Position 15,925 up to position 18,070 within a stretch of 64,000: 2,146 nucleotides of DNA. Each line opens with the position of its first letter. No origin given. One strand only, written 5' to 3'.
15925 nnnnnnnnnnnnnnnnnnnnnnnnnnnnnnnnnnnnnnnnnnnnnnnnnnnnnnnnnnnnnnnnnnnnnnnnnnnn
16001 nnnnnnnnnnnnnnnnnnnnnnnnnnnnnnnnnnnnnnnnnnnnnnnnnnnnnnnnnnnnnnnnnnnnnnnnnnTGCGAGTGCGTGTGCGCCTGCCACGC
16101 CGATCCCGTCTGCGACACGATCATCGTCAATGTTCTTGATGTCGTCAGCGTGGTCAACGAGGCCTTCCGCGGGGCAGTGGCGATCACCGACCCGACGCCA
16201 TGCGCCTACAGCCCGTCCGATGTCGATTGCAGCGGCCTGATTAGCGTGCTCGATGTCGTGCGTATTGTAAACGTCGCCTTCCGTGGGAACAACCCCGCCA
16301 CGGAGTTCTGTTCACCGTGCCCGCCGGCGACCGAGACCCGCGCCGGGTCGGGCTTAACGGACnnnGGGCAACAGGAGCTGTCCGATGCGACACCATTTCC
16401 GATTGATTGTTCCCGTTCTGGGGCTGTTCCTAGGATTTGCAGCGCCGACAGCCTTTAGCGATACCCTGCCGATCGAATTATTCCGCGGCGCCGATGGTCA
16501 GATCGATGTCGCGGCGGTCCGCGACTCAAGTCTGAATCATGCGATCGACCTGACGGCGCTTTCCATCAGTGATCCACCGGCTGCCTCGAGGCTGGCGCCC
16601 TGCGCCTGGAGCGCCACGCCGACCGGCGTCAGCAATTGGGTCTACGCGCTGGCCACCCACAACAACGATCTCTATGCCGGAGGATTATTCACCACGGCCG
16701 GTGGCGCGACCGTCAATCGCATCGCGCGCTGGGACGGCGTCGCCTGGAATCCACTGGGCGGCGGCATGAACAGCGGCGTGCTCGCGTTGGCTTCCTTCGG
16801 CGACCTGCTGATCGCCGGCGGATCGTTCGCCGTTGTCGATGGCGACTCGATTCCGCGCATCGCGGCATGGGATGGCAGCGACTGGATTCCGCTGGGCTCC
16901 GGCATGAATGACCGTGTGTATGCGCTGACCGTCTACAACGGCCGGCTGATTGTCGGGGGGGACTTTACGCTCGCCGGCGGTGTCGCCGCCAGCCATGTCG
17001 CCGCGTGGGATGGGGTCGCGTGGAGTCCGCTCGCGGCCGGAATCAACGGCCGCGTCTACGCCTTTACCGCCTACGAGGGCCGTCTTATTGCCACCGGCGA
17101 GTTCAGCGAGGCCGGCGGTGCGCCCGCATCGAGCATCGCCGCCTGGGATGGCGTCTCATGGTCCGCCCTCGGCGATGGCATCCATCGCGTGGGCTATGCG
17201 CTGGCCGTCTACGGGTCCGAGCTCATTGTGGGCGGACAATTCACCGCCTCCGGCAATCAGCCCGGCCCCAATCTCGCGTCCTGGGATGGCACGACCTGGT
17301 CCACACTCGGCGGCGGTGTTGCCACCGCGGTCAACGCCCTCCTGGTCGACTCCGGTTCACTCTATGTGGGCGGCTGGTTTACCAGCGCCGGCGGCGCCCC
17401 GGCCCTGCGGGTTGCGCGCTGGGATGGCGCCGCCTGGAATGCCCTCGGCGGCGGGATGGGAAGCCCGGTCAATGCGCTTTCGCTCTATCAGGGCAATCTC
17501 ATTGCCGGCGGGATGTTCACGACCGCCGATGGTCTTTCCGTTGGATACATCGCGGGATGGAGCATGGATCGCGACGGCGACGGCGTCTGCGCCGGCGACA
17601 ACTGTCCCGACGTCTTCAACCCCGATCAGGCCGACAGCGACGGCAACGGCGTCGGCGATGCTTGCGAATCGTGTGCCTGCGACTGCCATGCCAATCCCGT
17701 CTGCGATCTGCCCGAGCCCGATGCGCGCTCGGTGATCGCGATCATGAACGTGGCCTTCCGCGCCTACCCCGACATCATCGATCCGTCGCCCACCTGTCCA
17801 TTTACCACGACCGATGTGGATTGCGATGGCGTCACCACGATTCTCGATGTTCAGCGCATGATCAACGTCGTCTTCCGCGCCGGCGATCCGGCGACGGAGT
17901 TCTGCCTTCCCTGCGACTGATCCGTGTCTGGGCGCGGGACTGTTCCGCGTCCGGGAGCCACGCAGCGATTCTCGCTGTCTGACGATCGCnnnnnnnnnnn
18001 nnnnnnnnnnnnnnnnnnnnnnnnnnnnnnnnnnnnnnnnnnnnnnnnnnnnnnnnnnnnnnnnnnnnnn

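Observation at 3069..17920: Six unrelated secreted proteins share an extreme-C-terminal ~85-aa Cys-containing module with two dockerin-like Ca-binding loops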

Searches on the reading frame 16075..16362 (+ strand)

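Call 7: search_protein_families(library=pfam, proteins=[window:16075-16362:+], max_evalue=10)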
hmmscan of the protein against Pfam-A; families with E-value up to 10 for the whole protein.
seq(96 aa): 1 family
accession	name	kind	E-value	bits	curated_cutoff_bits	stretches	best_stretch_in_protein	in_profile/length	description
PF00438.25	S-AdoMet_synt_N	-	0.12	13.3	33.1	1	2-36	7-41/99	S-adenosylmethionine synthetase, N-terminal domain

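Call 8: search_protein_families(library=ncbifam, proteins=[window:16075-16362:+], max_evalue=10)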
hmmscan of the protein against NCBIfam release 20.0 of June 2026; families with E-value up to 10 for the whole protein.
seq(96 aa): 0 families

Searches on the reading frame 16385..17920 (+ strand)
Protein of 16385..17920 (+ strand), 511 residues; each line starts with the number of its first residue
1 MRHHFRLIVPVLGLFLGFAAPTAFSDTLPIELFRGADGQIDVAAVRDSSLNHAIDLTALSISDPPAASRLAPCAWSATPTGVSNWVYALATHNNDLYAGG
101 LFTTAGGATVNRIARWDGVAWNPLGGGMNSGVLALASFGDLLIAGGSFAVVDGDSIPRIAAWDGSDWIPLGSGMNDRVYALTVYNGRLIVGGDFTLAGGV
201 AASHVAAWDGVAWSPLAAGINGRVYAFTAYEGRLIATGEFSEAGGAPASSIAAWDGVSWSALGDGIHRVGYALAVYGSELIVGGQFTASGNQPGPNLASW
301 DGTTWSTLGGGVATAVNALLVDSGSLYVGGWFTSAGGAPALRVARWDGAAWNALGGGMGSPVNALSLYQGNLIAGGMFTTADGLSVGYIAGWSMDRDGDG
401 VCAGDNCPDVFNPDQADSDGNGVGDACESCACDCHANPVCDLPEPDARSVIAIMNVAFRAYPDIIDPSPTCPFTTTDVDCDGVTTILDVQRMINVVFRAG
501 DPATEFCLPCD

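Call 4: search_protein_families(library=pfam, proteins=[window:16385-17920:+], max_evalue=0.1)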
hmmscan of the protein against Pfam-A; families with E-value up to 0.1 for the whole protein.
window:16385-17920:+ (511 aa): 4 families
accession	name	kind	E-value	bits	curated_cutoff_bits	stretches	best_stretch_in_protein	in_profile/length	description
PF12768.13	Rax2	-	3.1e-11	43.6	28.8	2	307-382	18-97/254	Rax2 C-terminal beta propeller domain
PF17164.10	DUF5122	-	1.8e-10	41.4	27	1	324-345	4-25/36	Domain of unknown function (DUF5122) beta-propeller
PF19565.4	DUF6087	-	3.4e-05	24.5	27.1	0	112-125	45-58/99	Family of unknown function (DUF6087)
PF05901.16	Excalibur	-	0.087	13.6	22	0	387-401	21-33/36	Excalibur calcium-binding domain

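Call 5: search_protein_families(library=ncbifam, proteins=[window:16385-17920:+], max_evalue=0.1)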
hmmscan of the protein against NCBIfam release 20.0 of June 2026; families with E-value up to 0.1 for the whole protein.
window:16385-17920:+ (511 aa): 2 families
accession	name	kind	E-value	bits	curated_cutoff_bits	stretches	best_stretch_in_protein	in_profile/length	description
NF045500.1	Omp28_seleno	equivalog_domain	2.5e-10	40.3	200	1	390-496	269-375/377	Omp28-related selenoprotein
NF047638.1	throspo3_MtsC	equivalog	1.6e-05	24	350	1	394-432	65-104/428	cell-cell cohesion MYXO-CTERM protein MtsC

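Call 70: list_cluster_members(proteins=[window:16385-17917:+, window:13993-16362:+, window:36213-38960:+])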
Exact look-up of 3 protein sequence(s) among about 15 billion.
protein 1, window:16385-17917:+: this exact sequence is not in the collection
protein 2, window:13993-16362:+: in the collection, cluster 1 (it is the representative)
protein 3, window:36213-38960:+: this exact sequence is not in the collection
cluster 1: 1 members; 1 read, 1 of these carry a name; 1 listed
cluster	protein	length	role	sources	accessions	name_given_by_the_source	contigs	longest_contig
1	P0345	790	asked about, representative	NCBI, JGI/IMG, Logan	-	hypothetical protein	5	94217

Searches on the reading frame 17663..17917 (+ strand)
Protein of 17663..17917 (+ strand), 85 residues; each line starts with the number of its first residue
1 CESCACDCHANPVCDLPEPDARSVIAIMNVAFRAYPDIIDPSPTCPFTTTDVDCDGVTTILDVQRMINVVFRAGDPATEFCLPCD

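Call 7: search_protein_families(library=pfam, proteins=[window:17663-17917:+], max_evalue=10)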
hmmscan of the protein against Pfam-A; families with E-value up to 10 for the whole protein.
seq(85 aa): 1 family
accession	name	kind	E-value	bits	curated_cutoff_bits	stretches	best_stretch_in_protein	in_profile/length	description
PF00404.24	Dockerin_1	-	0.048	14.3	22.9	1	49-68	35-54/57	Dockerin type I domain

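Call 8: search_protein_families(library=ncbifam, proteins=[window:17663-17917:+], max_evalue=10)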
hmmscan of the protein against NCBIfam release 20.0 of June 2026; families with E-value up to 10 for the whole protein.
seq(85 aa): 0 families
